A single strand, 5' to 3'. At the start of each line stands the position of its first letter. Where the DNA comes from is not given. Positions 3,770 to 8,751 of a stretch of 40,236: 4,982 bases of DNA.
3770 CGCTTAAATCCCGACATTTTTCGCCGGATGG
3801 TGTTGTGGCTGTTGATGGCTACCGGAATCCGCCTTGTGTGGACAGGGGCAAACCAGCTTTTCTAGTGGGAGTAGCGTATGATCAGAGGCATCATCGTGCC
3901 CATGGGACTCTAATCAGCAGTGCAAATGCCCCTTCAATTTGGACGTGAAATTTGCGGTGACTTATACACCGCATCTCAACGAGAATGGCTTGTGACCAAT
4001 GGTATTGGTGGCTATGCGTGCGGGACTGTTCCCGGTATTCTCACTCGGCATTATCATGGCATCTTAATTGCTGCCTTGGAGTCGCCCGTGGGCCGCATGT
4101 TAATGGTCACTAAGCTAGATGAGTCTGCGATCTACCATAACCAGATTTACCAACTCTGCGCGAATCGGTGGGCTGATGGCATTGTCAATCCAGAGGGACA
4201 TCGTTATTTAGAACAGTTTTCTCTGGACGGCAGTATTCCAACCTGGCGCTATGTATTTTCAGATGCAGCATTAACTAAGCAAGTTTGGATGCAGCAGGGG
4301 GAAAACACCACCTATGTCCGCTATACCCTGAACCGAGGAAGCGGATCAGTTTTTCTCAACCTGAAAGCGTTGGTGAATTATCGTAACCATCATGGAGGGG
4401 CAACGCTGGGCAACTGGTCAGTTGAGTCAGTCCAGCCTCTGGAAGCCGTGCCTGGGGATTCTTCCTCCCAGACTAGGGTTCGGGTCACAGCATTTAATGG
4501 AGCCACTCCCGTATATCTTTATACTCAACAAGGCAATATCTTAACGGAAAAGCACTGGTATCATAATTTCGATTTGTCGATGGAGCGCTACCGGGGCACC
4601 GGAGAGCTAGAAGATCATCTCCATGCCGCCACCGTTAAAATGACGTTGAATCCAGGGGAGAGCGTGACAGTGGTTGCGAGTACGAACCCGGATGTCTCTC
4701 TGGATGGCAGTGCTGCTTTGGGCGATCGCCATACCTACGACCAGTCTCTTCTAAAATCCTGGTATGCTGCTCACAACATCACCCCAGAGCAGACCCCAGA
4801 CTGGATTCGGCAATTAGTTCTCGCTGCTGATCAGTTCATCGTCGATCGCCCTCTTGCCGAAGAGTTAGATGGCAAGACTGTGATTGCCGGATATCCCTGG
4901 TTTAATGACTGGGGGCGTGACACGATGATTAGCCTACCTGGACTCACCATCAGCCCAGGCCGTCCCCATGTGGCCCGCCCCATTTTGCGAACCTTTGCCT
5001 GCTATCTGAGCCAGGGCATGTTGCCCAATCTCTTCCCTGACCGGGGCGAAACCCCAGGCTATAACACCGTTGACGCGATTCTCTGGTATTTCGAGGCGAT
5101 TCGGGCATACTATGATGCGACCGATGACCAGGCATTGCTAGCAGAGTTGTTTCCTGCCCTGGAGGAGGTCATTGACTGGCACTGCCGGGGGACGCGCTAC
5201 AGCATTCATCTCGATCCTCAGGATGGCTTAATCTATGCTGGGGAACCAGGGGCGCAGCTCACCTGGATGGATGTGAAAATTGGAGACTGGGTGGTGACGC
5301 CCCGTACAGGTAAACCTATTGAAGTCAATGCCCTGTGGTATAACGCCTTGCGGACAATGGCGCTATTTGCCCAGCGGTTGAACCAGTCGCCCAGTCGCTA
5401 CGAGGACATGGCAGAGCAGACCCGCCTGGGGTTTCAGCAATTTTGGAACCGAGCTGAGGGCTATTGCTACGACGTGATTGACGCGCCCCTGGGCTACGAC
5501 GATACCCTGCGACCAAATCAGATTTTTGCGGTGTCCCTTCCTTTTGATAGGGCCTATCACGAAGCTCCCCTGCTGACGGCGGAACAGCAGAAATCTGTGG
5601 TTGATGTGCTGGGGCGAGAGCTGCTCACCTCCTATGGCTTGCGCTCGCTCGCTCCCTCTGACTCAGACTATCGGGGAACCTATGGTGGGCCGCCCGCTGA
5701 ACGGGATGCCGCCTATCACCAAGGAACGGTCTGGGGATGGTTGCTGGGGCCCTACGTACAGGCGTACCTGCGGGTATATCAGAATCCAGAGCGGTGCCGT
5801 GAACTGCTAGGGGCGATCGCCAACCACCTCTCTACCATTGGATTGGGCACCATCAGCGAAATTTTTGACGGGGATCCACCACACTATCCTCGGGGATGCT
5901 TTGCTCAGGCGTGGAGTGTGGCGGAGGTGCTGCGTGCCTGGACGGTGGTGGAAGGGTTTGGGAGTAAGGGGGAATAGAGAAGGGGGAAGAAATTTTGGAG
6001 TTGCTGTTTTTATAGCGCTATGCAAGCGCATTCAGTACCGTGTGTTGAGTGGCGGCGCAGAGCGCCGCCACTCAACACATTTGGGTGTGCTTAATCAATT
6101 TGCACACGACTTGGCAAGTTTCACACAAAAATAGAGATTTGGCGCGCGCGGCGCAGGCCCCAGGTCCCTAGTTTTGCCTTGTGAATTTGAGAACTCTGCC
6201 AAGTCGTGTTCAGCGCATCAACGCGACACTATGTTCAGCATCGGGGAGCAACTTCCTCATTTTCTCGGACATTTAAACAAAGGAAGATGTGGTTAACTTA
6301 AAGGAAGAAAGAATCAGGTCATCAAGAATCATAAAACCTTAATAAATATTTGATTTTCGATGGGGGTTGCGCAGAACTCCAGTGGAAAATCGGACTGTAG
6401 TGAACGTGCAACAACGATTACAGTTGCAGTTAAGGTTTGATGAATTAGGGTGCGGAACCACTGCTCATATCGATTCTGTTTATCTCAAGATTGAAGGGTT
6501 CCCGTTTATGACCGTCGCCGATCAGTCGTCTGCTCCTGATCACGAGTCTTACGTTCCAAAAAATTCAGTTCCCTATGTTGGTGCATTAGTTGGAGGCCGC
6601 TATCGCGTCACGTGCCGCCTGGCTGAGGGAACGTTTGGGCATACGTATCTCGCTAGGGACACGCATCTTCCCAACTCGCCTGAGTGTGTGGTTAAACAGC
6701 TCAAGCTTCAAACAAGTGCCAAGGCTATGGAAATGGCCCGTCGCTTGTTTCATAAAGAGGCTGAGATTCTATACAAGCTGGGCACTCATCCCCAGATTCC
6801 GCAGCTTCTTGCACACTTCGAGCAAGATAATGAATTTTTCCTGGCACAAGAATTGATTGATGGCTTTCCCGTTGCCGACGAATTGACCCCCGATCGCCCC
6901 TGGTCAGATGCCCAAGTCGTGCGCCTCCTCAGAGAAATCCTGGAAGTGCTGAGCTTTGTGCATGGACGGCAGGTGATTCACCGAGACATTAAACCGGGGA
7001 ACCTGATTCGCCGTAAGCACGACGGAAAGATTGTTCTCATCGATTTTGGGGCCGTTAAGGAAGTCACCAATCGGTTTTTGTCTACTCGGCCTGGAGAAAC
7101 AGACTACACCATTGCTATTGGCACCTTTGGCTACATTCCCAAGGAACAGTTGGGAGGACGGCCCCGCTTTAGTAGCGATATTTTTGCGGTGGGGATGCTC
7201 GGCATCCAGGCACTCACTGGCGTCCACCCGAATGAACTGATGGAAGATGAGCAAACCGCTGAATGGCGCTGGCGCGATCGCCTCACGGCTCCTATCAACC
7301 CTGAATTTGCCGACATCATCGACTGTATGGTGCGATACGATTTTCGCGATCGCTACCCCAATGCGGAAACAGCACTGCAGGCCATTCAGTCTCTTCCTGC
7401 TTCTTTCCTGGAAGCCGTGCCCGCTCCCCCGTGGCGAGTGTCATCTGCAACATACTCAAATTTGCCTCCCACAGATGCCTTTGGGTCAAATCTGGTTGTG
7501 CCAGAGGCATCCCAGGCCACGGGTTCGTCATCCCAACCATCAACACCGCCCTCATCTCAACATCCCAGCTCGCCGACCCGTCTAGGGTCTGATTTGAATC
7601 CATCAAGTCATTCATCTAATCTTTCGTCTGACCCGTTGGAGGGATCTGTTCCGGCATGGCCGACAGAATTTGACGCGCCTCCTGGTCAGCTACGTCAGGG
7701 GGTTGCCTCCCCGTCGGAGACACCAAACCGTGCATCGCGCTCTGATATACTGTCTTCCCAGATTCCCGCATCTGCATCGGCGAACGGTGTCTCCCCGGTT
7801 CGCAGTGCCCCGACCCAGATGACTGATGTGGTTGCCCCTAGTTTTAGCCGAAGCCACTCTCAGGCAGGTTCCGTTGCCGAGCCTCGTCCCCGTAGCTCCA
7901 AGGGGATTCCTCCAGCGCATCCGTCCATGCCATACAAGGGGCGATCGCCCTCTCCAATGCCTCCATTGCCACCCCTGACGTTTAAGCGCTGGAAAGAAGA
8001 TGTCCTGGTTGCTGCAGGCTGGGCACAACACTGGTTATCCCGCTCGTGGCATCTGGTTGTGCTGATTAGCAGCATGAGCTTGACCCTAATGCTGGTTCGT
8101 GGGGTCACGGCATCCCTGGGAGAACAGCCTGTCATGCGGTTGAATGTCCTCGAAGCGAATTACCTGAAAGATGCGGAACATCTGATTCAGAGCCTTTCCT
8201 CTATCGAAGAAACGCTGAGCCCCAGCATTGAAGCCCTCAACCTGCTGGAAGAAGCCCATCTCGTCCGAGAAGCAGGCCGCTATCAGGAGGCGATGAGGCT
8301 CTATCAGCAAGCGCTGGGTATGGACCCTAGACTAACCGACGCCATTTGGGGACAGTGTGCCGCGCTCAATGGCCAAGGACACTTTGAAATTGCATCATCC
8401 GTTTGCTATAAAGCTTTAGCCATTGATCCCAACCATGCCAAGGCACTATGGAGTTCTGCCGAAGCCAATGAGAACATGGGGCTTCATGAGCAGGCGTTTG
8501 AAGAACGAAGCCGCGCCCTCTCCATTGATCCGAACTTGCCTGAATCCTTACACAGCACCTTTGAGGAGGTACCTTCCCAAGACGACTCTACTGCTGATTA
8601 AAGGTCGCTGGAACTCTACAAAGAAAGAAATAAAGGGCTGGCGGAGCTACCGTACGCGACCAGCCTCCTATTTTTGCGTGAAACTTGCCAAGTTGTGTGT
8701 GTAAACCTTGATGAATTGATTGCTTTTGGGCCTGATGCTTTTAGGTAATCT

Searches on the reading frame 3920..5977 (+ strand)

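Call 10: search_protein_families(library=pfam, proteins=[window:3920-5977:+])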
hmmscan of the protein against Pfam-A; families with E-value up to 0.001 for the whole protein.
window:3920-5977:+ (685 aa): 5 families
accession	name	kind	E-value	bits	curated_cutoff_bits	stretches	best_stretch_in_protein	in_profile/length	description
PF06202.20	GDE_C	-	2.9e-124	415.2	21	1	302-672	2-367/367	Amylo-alpha-1,6-glucosidase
PF12439.13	GDE_N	-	8.7e-74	248.1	27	1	21-250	1-219/219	Glycogen debranching enzyme N terminal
PF22422.2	MGH1-like_GH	-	7.4e-07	29.5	27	1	364-651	37-342/356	Mannosylglycerate hydrolase MGH1-like glycoside hydrolase domain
PF17389.8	Bac_rhamnosid6H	-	4.1e-05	23.5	24.5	1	331-529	44-219/339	Bacterial alpha-L-rhamnosidase 6 hairpin glycosidase domain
PF12899.13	Glyco_hydro_100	-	0.0002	20.6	23.6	0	553-673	305-428/435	Alkaline and neutral invertase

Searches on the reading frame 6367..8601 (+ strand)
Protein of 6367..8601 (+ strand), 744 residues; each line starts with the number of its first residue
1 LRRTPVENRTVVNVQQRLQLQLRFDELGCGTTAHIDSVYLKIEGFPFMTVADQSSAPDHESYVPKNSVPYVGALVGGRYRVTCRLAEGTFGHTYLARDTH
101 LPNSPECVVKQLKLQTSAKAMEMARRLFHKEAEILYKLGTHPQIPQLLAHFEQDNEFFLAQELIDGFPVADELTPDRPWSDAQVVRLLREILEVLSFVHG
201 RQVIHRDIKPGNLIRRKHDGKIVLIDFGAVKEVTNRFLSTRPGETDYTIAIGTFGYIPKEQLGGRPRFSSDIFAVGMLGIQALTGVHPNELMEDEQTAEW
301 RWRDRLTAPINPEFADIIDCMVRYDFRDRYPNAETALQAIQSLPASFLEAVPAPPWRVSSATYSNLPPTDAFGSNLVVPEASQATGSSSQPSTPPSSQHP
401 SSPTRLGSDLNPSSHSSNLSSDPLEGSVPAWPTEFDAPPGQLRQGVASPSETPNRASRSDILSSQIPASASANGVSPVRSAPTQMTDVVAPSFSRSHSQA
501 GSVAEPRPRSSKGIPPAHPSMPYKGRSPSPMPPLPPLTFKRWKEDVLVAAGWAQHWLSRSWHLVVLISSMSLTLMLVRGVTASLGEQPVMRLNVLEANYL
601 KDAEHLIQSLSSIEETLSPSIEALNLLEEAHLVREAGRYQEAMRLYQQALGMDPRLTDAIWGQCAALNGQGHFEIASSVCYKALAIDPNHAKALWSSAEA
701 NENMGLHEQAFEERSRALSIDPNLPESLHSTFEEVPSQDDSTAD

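Call 10: search_protein_families(library=pfam, proteins=[window:6367-8601:+])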
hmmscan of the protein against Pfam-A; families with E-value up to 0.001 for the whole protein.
window:6367-8601:+ (744 aa): 9 families
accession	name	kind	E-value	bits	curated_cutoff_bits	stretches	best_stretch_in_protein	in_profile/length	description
PF00069.31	Pkinase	-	6.4e-30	104.9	31.7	1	82-336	4-257/263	Protein kinase domain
PF07714.23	PK_Tyr_Ser-Thr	-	1.2e-13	51.4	23.1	1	82-329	4-248/258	Protein tyrosine and serine/threonine kinase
PF03109.22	ABC1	-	3.7e-08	33.2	22.9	1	108-237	104-221/244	ABC1 atypical kinase-like domain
PF13414.12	TPR_11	-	5.3e-07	29.7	26.8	0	634-657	5-28/42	TPR repeat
PF00515.34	TPR_1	-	1.4e-05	25.1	27.8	0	634-655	12-33/34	Tetratricopeptide repeat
PF14559.12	TPR_19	-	2e-05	25.3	25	0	635-674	3-42/68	Tetratricopeptide repeat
PF13428.12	TPR_14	-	2e-05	25.2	23.5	0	629-658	7-36/44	Tetratricopeptide repeat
PF13181.12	TPR_8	-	2.4e-05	24.6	25.7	0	635-654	13-32/34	Tetratricopeptide repeat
PF01636.29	APH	-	0.00014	22.2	23.2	0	187-228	154-195/239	Phosphotransferase enzyme family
